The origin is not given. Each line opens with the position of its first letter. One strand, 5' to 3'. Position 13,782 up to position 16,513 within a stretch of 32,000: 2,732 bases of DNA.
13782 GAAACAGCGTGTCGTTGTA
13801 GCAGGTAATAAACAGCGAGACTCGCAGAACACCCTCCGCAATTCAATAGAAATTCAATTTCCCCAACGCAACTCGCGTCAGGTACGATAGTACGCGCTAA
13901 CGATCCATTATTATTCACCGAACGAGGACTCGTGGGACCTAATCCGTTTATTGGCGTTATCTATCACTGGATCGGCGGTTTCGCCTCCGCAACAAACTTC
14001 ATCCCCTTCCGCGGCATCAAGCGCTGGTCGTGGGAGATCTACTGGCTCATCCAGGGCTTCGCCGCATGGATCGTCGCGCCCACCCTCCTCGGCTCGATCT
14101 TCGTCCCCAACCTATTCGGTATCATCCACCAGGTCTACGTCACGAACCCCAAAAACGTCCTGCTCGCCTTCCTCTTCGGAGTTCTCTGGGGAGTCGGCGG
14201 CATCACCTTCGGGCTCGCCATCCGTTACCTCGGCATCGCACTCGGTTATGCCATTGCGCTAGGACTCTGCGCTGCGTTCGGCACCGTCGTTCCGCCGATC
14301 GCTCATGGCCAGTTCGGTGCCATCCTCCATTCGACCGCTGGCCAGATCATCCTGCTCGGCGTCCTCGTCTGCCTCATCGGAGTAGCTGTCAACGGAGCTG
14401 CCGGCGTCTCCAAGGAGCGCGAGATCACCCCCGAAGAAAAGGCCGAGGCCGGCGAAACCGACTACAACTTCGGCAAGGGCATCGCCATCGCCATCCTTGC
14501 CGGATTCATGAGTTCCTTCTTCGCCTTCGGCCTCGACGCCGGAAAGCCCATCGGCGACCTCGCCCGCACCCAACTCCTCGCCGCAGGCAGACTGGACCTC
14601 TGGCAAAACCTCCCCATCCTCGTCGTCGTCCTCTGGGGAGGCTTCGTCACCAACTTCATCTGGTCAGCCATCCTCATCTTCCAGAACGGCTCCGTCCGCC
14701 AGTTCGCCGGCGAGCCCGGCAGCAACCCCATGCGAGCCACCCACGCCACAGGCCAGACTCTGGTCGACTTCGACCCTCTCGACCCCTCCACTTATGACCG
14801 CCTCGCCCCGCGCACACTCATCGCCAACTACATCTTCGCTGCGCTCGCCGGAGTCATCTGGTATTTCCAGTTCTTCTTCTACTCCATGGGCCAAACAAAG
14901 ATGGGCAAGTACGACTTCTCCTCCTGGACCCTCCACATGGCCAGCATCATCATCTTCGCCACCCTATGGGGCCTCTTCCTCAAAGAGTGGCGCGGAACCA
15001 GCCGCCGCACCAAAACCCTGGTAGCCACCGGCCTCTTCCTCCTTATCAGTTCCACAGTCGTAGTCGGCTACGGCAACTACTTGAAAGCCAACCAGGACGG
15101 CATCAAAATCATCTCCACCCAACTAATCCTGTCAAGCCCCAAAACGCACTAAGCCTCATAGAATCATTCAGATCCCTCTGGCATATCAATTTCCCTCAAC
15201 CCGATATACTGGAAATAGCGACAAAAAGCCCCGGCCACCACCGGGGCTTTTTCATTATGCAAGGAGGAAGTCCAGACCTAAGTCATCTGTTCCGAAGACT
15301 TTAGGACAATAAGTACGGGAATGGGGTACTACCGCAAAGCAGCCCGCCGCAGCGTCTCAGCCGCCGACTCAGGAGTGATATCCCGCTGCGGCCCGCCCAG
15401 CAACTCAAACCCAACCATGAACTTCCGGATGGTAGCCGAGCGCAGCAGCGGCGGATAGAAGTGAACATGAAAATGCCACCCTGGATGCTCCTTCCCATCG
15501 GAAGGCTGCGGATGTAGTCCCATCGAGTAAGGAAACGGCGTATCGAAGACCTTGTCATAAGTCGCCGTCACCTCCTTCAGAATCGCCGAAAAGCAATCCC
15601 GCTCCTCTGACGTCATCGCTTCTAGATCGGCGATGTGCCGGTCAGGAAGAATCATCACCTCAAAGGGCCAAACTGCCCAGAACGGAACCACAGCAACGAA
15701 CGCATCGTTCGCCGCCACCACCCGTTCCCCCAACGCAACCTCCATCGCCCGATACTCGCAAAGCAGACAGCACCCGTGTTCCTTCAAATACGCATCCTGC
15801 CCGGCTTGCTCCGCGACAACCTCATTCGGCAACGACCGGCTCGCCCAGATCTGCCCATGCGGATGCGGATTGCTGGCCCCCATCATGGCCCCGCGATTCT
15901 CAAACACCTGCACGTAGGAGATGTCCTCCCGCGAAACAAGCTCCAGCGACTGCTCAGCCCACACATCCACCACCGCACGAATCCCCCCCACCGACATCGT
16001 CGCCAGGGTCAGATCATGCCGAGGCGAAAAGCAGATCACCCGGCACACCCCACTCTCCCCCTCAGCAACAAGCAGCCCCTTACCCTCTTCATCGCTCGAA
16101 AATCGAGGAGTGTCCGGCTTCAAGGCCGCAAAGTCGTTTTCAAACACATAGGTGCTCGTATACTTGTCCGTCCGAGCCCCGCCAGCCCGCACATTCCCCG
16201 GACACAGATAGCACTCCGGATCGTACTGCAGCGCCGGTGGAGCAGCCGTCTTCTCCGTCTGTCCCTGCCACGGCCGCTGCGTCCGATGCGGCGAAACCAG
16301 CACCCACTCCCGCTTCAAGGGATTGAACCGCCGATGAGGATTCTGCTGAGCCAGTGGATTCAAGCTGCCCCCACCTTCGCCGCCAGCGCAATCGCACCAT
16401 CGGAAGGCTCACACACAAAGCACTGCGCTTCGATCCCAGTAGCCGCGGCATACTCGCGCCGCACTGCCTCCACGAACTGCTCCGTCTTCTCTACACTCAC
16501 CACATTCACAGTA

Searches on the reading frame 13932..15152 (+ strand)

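Call 24: search_protein_families(library=pfam, proteins=[window:13932-15152:+], max_evalue=0.001)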
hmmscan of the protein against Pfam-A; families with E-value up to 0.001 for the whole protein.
window:13932-15152:+ (406 aa): 1 family
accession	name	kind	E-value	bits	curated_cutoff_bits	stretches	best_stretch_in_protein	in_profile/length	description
PF06379.18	RhaT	-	6.3e-64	216.8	27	2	7-248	7-235/344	L-rhamnose-proton symport protein (RhaT)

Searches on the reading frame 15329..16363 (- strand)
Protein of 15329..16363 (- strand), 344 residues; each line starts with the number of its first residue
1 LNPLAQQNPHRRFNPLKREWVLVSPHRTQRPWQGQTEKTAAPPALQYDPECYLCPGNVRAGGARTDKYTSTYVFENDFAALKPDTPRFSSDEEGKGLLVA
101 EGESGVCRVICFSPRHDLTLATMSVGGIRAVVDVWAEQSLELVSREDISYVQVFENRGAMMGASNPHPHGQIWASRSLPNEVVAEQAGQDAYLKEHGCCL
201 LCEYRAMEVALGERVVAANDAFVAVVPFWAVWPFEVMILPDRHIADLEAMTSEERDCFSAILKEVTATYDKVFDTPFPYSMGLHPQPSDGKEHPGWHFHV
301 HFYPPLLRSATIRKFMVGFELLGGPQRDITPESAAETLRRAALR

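Call 24: search_protein_families(library=pfam, proteins=[window:15329-16363:-], max_evalue=0.001)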
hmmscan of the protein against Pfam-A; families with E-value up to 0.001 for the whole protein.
window:15329-16363:- (344 aa): 2 families
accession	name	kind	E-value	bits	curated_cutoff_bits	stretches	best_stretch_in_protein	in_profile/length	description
PF01087.27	GalP_UDP_transf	-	1.3e-63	215.2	22.1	1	7-179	10-184/184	Galactose-1-phosphate uridyl transferase, N-terminal domain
PF02744.22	GalP_UDP_tr_C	-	4.1e-55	186.4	29.2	1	188-340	4-155/165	Galactose-1-phosphate uridyl transferase, C-terminal domain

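Call 54: find_related_loci(query=window:15329-16363:-, collection=metagenome_contigs, flank=2500)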
Query window:15329-16363:- (344 aa) in metagenome_contigs; peptide patterns used: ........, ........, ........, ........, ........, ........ (x = any residue, [..] = any of these).
600 stretches matched a pattern (row limit reached: there are more); 587 encode a relative of the query (tblastn E <= 1e-3); the best 80 are kept; 80 distinct loci.
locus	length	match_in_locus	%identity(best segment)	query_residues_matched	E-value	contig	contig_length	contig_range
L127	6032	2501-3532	97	1-344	0e+0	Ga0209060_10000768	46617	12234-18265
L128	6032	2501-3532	87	1-344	0e+0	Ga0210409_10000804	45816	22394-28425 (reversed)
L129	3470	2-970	92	22-344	0e+0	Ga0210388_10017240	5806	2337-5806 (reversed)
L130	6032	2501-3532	83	1-344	0e+0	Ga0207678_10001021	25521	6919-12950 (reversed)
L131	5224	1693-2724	83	1-344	0e+0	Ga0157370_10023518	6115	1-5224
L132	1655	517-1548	81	1-344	0e+0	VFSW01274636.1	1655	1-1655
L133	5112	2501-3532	79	1-344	0e+0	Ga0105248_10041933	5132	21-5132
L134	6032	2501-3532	79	1-344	0e+0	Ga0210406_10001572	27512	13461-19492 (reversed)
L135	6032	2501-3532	80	1-344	0e+0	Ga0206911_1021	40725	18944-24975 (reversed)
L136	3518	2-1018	82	6-344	0e+0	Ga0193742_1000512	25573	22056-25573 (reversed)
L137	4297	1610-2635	78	3-344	0e+0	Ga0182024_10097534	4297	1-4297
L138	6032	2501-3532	78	1-344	0e+0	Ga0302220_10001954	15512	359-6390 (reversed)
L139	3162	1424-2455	77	1-344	0e+0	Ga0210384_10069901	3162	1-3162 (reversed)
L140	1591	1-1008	78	9-344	0e+0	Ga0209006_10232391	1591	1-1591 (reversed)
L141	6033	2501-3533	81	1-344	7e-177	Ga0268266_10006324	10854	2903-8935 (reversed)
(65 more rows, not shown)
